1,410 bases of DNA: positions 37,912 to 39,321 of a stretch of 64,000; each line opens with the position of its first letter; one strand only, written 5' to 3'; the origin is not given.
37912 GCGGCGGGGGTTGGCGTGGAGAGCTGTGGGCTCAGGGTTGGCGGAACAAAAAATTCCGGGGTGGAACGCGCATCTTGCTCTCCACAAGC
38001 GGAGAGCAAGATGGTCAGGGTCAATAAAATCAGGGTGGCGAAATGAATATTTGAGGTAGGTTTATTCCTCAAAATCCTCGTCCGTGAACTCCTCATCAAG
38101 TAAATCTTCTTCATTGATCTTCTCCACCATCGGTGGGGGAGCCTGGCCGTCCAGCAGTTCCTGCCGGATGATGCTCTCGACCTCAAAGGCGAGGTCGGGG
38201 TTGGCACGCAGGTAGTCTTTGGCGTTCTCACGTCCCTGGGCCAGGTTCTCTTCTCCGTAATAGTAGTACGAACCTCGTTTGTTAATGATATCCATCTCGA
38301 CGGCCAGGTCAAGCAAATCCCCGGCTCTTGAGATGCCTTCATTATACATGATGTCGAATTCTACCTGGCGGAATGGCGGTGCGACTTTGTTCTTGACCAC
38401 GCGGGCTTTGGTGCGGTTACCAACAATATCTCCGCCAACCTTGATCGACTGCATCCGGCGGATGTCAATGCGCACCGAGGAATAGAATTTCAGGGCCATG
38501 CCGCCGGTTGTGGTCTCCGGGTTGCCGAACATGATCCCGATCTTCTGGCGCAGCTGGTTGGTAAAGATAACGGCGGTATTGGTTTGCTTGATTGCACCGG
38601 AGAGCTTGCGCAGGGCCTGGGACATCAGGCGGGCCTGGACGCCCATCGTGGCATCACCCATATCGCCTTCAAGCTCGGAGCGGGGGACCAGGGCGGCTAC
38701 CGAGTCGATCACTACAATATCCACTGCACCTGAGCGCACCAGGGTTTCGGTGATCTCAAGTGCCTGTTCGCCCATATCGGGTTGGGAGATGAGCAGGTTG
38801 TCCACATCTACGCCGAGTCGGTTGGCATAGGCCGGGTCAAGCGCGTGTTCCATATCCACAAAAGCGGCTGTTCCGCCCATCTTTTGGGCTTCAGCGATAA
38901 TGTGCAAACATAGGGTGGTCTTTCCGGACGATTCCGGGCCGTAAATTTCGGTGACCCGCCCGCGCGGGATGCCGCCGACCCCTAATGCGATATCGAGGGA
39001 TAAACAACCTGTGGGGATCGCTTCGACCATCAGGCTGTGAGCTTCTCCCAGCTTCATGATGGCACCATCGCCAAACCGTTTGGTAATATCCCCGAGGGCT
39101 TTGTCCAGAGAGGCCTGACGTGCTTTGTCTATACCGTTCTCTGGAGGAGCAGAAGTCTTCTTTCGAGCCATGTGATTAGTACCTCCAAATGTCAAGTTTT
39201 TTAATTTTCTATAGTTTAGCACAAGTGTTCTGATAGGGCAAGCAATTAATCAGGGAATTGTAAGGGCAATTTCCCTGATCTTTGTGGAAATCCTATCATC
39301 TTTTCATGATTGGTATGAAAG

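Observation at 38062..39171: Second recA paralog about 32 kb from the first: near-identical core, diverged codons, different termini and context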

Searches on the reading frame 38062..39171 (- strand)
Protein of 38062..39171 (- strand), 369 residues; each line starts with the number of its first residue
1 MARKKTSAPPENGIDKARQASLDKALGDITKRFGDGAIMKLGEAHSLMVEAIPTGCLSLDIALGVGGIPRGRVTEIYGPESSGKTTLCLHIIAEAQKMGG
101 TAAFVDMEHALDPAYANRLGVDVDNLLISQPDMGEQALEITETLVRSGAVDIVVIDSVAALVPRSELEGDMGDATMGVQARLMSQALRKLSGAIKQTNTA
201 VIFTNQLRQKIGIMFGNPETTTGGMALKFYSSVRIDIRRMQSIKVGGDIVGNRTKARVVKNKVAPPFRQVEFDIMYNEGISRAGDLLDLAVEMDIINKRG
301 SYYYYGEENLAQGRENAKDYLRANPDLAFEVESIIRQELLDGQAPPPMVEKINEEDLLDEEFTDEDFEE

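Call 7: find_homologous_proteins(query=window:38062-39171:-, max_evalue=1e-50)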
Query window:38062-39171:- (369 aa): 8000 proteins with E <= 1e-50 among 8000 candidates; the best 120 are listed.
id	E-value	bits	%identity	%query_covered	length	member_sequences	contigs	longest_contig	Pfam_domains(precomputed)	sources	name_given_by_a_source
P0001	1.2e-234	796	99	100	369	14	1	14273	PF06745.20,PF08423.18,PF00154.28,PF21096.3,PF27531.1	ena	-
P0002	6.8e-226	767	95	97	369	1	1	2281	PF06745.20,PF08423.18,PF00154.28,PF21096.3,PF27531.1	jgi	jgi:recombination protein RecA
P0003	7.8e-222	754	94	97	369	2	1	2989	PF06745.20,PF08423.18,PF00154.28,PF21096.3,PF27531.1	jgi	jgi:recombination protein RecA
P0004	2.1e-217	739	93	96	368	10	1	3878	PF06745.20,PF08423.18,PF00154.28,PF21096.3,PF27531.1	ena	-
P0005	2.6e-215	732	91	97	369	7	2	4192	PF06745.20,PF08423.18,PF00154.28,PF21096.3,PF27531.1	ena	-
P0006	6.6e-215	731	89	100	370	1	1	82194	PF06745.20,PF08423.18,PF00154.28,PF21096.3,PF27531.1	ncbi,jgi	jgi:recombination protein RecA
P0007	5.2e-214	728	91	99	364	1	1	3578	PF06745.20,PF08423.18,PF00154.28,PF21096.3,PF27531.1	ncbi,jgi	-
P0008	8.3e-212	721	92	95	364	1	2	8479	PF06745.20,PF08423.18,PF00154.28,PF21096.3,PF01637.25,PF27531.1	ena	-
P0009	1.0e-211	720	90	99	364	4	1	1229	PF06745.20,PF08423.18,PF00154.28,PF21096.3,PF27531.1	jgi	jgi:recombination protein RecA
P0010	1.7e-210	716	90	99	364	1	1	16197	PF06745.20,PF08423.18,PF00154.28,PF21096.3,PF01637.25,PF27531.1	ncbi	-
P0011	1.7e-210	716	92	94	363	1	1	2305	PF06745.20,PF08423.18,PF00154.28,PF21096.3,PF01637.25,PF27531.1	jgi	jgi:recombination protein RecA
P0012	2.1e-209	713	90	95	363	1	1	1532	PF06745.20,PF08423.18,PF00154.28,PF21096.3,PF01637.25,PF27531.1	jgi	jgi:recombination protein RecA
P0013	2.8e-209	712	90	95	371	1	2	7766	PF06745.20,PF08423.18,PF00154.28,PF21096.3,PF27531.1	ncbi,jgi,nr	ncbi:MAG TPA: recombinase RecA [Anaerolineales bacterium]|nr:recombinase RecA [Anaerolineales bacter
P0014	1.3e-206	704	87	100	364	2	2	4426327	PF06745.20,PF08423.18,PF00154.28,PF21096.3,PF27531.1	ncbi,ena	-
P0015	2.5e-203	693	87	95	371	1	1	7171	PF06745.20,PF08423.18,PF00154.28,PF21096.3,PF27531.1,PF13481.13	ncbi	-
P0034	1.6e-186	638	79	99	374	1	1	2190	PF06745.20,PF08423.18,PF00154.28,PF21096.3,PF27531.1,PF13481.13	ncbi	-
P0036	8.8e-186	635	78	98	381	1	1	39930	PF06745.20,PF08423.18,PF00154.28,PF21096.3,PF27531.1,PF13481.13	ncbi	-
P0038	4.4e-185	633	81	95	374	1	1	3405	PF06745.20,PF08423.18,PF00154.28,PF21096.3,PF27531.1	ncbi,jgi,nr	ncbi:MAG: recombinase RecA [Anaerolineales bacterium]|nr:MAG: recombinase RecA [Anaerolineales bacte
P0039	5.5e-185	633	83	90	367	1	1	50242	PF06745.20,PF08423.18,PF00154.28,PF21096.3,PF27531.1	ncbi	ncbi:MAG: recombinase RecA [Chloroflexota bacterium]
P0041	7.2e-185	632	81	96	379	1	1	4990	PF06745.20,PF08423.18,PF00154.28,PF21096.3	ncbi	-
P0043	1.1e-184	632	81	95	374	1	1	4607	PF06745.20,PF08423.18,PF00154.28,PF21096.3,PF27531.1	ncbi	-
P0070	4.4e-179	613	75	100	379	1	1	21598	PF06745.20,PF08423.18,PF00154.28,PF21096.3,PF27531.1,PF13481.13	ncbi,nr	ncbi:MAG: recombinase RecA [Anaerolineae bacterium]|nr:MAG: recombinase RecA [Anaerolineae bacterium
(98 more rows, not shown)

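Call 11: find_related_loci(query=window:38062-39171:-, collection=genome_contigs, flank=6000)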
Query window:38062-39171:- (369 aa) in genome_contigs; peptide patterns used: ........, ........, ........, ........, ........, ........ (x = any residue, [..] = any of these).
600 stretches matched a pattern (row limit reached: there are more); 596 encode a relative of the query (tblastn E <= 1e-3); the best 80 are kept; 80 distinct loci.
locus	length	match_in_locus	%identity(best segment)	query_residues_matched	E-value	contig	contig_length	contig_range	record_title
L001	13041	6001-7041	77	1-348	0e+0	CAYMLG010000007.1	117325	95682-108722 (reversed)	MAG TPA_asm: uncultured Anaerolineaceae bacterium isolate binchicken_co350_84 genome assembly, contig: NODE_207_length_1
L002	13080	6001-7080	75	1-362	0e+0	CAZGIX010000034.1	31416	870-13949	MAG TPA_asm: uncultured Anaerolineaceae bacterium isolate binchicken_co259_18 genome assembly, contig: NODE_600_length_3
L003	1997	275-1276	80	12-345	0e+0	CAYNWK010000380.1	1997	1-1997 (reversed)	MAG TPA_asm: uncultured Anaerolineaceae bacterium isolate SRP214966_co2_130 genome assembly, contig: NODE_147433_length_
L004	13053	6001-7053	73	1-348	1e-180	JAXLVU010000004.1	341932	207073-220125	MAG: Anaerolineales bacterium isolate STL-CHL5 C4.92.fa-4, whole genome shotgun sequence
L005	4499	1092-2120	77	5-347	0e+0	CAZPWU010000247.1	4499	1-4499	MAG TPA_asm: uncultured Anaerolineaceae bacterium isolate binchicken_co33_477 genome assembly, contig: NODE_31012_length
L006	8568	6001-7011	76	1-340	6e-179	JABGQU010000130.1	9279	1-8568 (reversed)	MAG: Anaerolineae bacterium isolate co234_bin63 NODE_11762_length_9279_cov_22.635299, whole genome shotgun sequence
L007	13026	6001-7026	77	1-345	2e-178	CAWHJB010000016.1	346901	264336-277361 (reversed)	MAG: uncultured Chloroflexia bacterium isolate MFD02923.bin.2.67 genome assembly, contig: contig_54072, whole genome sho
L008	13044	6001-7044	73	1-349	5e-178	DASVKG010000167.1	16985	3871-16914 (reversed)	MAG TPA_asm: Anaerolineales bacterium isolate SMAG_U3040 k141_143042, whole genome shotgun sequence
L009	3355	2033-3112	72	4-354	0e+0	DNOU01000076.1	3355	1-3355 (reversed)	MAG TPA_asm: Anaerolineaceae bacterium isolate UBA8906 contig_4511, whole genome shotgun sequence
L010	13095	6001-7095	71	1-365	5e-177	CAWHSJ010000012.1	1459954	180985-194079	MAG: uncultured Chloroflexia bacterium isolate MFD05942.bin.1.295 genome assembly, contig: contig_30002, whole genome sh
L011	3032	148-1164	73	10-348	0e+0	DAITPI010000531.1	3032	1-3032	MAG TPA_asm: Anaerolineales bacterium isolate CTOTU26108 NODE_40423_length_3032_cov_5.583137, whole genome shotgun seque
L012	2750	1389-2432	74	1-348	0e+0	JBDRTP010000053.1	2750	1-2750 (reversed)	MAG: Chloroflexota bacterium isolate MEGAHIT-group-3.85 k141_120423, whole genome shotgun sequence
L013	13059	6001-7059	72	1-345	6e-176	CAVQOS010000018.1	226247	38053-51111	MAG: uncultured Chloroflexia bacterium isolate MFD10097.bin.1.24 genome assembly, contig: contig_2654, whole genome shot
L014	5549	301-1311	76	1-337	1e-178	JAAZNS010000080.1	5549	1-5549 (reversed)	MAG: Chloroflexota bacterium isolate AS27yjCOA_192 29645_AS27, whole genome shotgun sequence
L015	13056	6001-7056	71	2-356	2e-175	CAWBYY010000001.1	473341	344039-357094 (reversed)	MAG: uncultured Chloroflexia bacterium isolate MFD09779.bin.1.115 genome assembly, contig: contig_20878, whole genome sh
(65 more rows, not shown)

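Call 12: find_encoding_contigs(protein=window:38062-39171:-, flank=10000, max_places=4)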
Protein window:38062-39171:- (369 aa): 14 contigs read that carry it; 4 places shown.
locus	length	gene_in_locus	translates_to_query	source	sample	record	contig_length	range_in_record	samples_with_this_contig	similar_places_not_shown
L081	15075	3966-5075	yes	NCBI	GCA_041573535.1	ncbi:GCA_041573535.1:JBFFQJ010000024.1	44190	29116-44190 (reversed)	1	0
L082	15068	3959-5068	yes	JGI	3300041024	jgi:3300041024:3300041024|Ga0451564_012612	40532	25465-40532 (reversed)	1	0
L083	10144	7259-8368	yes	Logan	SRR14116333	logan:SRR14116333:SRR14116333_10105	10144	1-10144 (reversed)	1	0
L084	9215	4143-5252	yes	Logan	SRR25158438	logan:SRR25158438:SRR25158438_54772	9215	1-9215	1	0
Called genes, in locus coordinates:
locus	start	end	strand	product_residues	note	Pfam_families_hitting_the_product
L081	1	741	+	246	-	?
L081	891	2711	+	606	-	PF07676:PD40, PF14583:Pectate_lyase22 (faint), PF26549:Tricorn_N, PF26550:Tricorn_2nd, PF26549:Tricorn_N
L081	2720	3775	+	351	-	PF01551:Peptidase_M23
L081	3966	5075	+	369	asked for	PF00154:RecA_N, PF08423:Rad51, PF06745:ATPase (weak), PF01637:ATPase_2 (faint), PF27531:MT3502_N, PF21096:RecA_C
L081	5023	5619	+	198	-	PF16158:N_BRCA1_IG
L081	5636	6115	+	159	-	PF04073:tRNA_edit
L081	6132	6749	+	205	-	PF00293:NUDIX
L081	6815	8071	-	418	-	PF05221:AdoHcyase, PF02826:2-Hacid_dh_C (weak), PF00670:AdoHcyase_NAD, PF07991:KARI_N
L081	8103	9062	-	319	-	PF00294:PfkB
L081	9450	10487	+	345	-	PF02163:Peptidase_M50, PF13180:PDZ_2, PF00595:PDZ (weak), PF17820:PDZ_6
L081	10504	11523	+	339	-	PF03130:HEAT_PBS (faint), PF02985:HEAT (faint), PF13513:HEAT_EZ (faint), PF13646:HEAT_2, PF00514:Arm (faint), PF13646:HEAT_2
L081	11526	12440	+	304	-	PF03547:Mem_trans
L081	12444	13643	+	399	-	PF13485:Peptidase_MA_2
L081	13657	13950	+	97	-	PF00708:Acylphosphatase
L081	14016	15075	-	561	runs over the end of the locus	PF01551:Peptidase_M23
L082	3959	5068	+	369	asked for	PF00154:RecA_N, PF08423:Rad51, PF06745:ATPase (weak), PF01637:ATPase_2 (faint), PF27531:MT3502_N, PF21096:RecA_C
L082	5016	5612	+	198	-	PF16158:N_BRCA1_IG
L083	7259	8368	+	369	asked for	PF00154:RecA_N, PF08423:Rad51, PF06745:ATPase (weak), PF01637:ATPase_2 (faint), PF27531:MT3502_N, PF21096:RecA_C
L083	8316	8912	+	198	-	PF16158:N_BRCA1_IG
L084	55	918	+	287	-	PF03891:DUF333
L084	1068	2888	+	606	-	PF00930:DPPIV_N (faint), PF26550:Tricorn_2nd, PF07676:PD40, PF14583:Pectate_lyase22 (faint), PF26549:Tricorn_N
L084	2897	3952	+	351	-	PF01551:Peptidase_M23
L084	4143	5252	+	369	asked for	PF00154:RecA_N, PF08423:Rad51, PF06745:ATPase (weak), PF01637:ATPase_2 (faint), PF27531:MT3502_N, PF21096:RecA_C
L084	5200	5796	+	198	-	PF16158:N_BRCA1_IG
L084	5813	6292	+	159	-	PF04073:tRNA_edit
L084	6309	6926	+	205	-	PF00293:NUDIX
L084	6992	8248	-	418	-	PF05221:AdoHcyase, PF02826:2-Hacid_dh_C (weak), PF00670:AdoHcyase_NAD, PF07991:KARI_N (weak)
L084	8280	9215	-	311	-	?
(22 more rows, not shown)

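Call 13: find_encoding_contigs(protein=P0014, flank=10000, max_places=4)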
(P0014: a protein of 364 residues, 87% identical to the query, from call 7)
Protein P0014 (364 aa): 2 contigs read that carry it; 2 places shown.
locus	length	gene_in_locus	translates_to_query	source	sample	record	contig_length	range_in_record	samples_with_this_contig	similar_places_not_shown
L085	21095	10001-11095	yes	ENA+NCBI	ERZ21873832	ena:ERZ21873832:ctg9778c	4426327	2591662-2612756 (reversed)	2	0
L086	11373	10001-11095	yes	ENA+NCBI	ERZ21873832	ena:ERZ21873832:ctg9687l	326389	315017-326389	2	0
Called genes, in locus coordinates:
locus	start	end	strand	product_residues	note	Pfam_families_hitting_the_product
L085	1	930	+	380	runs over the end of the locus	PF02618:YceG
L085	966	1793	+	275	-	-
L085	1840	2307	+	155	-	-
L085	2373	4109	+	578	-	PF00664:ABC_membrane, PF00005:ABC_tran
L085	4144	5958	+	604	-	PF00664:ABC_membrane, PF00005:ABC_tran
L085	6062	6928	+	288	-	PF03891:DUF333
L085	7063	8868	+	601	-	PF00930:DPPIV_N (faint), PF25174:Beta-prop_THOC3 (faint), PF26549:Tricorn_N, PF26550:Tricorn_2nd, PF07676:PD40, PF26549:Tricorn_N, PF07676:PD40 (weak)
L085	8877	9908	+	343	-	PF01551:Peptidase_M23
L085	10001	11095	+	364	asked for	PF00154:RecA_N, PF08423:Rad51, PF06745:ATPase (weak), PF27531:MT3502_N (weak), PF21096:RecA_C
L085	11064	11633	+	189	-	PF16158:N_BRCA1_IG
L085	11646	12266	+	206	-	PF00293:NUDIX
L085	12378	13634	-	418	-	PF05221:AdoHcyase, PF02826:2-Hacid_dh_C (weak), PF00670:AdoHcyase_NAD, PF07991:KARI_N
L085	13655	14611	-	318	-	PF00294:PfkB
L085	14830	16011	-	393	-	PF00462:Glutaredoxin, PF01946:Thi4 (weak), PF00890:FAD_binding_2, PF07992:Pyr_redox_2, PF12831:FAD_oxidored, PF13450:NAD_binding_8, PF13738:Pyr_redox_3, PF00070:Pyr_redox, +4 more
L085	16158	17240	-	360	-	PF02653:BPD_transp_2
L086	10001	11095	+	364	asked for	PF00154:RecA_N, PF08423:Rad51, PF06745:ATPase (weak), PF27531:MT3502_N (weak), PF21096:RecA_C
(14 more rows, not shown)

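Call 18: find_encoding_contigs(protein=P0006, flank=10000, max_places=2)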
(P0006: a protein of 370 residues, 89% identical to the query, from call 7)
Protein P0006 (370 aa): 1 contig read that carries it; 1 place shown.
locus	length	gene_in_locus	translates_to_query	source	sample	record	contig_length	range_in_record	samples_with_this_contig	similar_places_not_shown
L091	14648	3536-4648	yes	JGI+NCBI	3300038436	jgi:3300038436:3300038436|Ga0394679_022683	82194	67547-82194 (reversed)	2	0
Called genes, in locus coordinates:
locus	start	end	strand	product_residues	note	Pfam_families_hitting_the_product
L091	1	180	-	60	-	?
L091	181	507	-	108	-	PF01797:Y1_Tnp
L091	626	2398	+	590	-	PF26549:Tricorn_N, PF26550:Tricorn_2nd, PF07676:PD40, PF26549:Tricorn_N, PF07676:PD40 (weak), PF26549:Tricorn_N (weak)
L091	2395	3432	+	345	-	PF01551:Peptidase_M23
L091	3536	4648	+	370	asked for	PF00154:RecA_N, PF08423:Rad51, PF06745:ATPase (weak), PF27531:MT3502_N, PF21096:RecA_C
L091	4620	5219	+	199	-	PF16158:N_BRCA1_IG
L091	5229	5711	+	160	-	PF04073:tRNA_edit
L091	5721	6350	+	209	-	PF00293:NUDIX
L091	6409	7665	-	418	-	PF05221:AdoHcyase, PF02826:2-Hacid_dh_C (weak), PF00670:AdoHcyase_NAD, PF07991:KARI_N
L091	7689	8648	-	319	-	PF00294:PfkB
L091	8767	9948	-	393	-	PF00462:Glutaredoxin, PF01946:Thi4, PF00890:FAD_binding_2, PF01266:DAO, PF07992:Pyr_redox_2, PF12831:FAD_oxidored, PF13450:NAD_binding_8, PF13738:Pyr_redox_3, +4 more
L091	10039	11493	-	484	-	PF03446:NAD_binding_2, PF00393:6PGD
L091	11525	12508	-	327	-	PF00480:ROK, PF01869:BcrAD_BadFG (faint)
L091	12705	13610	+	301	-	PF00903:Glyoxalase, PF22677:Ble-like_N (faint)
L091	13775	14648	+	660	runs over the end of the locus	PF00676:E1_dh, PF02779:Transket_pyr, PF02780:Transketolase_C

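Call 28: find_encoding_contigs(protein=P0036, flank=6000, max_places=2)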
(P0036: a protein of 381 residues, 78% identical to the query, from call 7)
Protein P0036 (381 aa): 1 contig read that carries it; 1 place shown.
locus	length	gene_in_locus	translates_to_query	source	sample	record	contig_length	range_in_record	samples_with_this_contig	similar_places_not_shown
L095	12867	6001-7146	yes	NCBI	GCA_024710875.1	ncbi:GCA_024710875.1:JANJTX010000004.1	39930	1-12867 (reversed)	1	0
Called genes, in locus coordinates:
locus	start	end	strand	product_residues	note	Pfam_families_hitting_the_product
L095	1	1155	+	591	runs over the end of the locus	PF00664:ABC_membrane, PF00005:ABC_tran, PF02463:SMC_N (faint)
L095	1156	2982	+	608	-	PF00664:ABC_membrane, PF00005:ABC_tran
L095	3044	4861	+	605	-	PF00930:DPPIV_N (faint), PF26550:Tricorn_2nd, PF07676:PD40, PF26549:Tricorn_N, PF07676:PD40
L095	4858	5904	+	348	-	PF01551:Peptidase_M23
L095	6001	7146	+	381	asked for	PF00154:RecA_N, PF08423:Rad51, PF06745:ATPase (weak), PF13481:AAA_25 (faint), PF27531:MT3502_N, PF21096:RecA_C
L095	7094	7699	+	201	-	PF16158:N_BRCA1_IG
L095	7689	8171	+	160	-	PF04073:tRNA_edit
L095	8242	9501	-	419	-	PF05221:AdoHcyase, PF02826:2-Hacid_dh_C, PF00670:AdoHcyase_NAD, PF07991:KARI_N (weak)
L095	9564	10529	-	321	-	PF00294:PfkB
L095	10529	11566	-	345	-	PF01008:IF-2B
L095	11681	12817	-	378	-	PF09587:PGA_cap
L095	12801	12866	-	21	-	?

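Call 34: list_cluster_members(proteins=[P0013, P0015, P0038, P0039, P0070, P0010, P0007, P0034, P0041, P0043])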
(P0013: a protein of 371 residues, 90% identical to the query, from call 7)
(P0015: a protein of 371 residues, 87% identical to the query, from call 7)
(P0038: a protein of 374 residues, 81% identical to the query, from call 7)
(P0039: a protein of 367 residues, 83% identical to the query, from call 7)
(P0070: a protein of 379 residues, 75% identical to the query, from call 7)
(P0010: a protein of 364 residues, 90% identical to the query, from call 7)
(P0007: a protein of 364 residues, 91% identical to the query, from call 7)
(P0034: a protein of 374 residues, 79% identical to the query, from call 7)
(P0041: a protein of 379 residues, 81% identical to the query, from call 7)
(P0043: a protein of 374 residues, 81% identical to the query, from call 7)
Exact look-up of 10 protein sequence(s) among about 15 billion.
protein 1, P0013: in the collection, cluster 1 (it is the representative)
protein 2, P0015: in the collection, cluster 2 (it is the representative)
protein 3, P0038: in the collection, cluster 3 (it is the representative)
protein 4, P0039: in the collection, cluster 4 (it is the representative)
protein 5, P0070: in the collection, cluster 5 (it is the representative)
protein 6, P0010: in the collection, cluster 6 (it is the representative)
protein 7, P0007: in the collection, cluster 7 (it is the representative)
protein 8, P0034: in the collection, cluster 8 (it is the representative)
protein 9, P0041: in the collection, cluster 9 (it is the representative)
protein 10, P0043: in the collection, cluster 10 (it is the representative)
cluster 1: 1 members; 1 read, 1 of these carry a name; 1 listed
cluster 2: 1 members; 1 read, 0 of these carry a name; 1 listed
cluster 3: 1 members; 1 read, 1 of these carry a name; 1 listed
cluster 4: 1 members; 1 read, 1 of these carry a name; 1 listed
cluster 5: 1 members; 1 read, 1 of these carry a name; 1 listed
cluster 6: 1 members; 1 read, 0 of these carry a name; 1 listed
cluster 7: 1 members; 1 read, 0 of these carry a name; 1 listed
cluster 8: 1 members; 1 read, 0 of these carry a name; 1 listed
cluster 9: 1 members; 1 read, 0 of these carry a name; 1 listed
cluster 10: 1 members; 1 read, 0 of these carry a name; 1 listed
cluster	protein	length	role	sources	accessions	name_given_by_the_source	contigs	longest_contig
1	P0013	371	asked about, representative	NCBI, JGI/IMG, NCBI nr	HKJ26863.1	MAG TPA: recombinase RecA [Anaerolineales bacterium] | recombinase RecA [Anaerolineales bacterium]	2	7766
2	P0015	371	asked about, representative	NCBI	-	-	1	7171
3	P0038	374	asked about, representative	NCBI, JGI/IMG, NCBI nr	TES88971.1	MAG: recombinase RecA [Anaerolineales bacterium]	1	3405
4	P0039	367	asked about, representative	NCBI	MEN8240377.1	MAG: recombinase RecA [Chloroflexota bacterium]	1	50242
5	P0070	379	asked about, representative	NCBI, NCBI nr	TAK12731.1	MAG: recombinase RecA [Anaerolineae bacterium]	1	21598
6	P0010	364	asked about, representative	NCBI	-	-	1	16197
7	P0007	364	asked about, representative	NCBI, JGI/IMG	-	-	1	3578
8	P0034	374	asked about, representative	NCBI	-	-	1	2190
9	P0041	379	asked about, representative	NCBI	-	-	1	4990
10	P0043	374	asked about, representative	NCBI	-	-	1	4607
